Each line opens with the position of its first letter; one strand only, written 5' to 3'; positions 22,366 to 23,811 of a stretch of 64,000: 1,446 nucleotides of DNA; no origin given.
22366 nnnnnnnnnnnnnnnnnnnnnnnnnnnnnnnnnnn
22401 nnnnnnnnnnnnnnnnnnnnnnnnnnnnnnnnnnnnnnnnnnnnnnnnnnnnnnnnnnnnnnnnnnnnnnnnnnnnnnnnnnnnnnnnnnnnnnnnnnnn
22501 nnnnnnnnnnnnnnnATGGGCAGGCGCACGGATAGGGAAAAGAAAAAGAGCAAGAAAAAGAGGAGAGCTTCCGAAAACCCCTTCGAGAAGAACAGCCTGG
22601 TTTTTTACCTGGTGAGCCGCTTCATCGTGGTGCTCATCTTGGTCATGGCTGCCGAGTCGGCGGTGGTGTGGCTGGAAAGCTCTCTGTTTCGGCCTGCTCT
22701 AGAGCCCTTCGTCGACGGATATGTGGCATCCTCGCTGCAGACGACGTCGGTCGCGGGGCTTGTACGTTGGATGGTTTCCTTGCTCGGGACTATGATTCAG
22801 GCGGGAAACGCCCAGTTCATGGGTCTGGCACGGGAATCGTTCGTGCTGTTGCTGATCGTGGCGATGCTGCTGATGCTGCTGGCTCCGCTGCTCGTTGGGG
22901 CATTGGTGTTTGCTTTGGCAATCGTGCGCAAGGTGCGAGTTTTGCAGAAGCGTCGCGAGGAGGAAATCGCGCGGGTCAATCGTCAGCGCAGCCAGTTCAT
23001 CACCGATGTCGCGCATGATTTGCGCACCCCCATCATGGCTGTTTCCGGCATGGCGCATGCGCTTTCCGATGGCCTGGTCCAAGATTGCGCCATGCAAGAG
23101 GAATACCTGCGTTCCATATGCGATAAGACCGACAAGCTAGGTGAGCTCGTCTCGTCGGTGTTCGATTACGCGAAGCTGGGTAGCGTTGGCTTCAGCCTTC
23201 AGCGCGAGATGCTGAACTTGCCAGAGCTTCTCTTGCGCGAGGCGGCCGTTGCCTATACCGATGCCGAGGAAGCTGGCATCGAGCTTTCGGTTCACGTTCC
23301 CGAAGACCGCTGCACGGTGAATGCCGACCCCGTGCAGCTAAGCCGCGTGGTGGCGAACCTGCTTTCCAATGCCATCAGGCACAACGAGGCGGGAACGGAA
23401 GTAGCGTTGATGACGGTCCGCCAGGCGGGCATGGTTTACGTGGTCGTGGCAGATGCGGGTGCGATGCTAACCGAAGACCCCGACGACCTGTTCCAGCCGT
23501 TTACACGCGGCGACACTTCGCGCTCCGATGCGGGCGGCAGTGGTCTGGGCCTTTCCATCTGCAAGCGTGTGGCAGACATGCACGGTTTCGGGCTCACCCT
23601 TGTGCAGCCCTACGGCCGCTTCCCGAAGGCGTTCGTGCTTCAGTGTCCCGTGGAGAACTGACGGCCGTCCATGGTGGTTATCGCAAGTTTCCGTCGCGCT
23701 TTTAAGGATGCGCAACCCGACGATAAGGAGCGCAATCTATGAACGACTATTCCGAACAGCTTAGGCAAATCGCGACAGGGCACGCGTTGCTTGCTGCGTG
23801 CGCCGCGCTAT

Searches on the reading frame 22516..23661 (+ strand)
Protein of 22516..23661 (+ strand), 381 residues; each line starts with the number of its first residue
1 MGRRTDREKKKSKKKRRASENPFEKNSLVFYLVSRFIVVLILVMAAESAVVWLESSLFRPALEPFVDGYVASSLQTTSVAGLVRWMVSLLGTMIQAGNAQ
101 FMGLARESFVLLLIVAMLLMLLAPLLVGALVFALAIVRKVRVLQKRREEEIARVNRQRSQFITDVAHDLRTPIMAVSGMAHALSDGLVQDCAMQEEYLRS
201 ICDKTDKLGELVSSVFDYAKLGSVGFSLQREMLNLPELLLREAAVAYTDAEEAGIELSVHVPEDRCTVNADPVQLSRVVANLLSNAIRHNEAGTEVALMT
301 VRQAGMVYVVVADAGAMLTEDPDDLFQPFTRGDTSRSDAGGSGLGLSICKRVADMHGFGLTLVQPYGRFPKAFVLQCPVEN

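Call 52: search_protein_families(library=pfam, max_evalue=0.001, proteins=[window:22516-23661:+])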
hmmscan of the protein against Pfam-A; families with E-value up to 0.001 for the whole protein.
window:22516-23661:+ (381 aa): 2 families
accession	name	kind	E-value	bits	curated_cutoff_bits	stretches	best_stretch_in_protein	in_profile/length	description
PF02518.31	HATPase_c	-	1.1e-17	64.8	26.4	1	271-362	2-93/111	Histidine kinase-, DNA gyrase B-, and HSP90-like ATPase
PF00512.31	HisKA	-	8.1e-15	55.1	26.9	1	157-222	1-64/66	His Kinase A (phospho-acceptor) domain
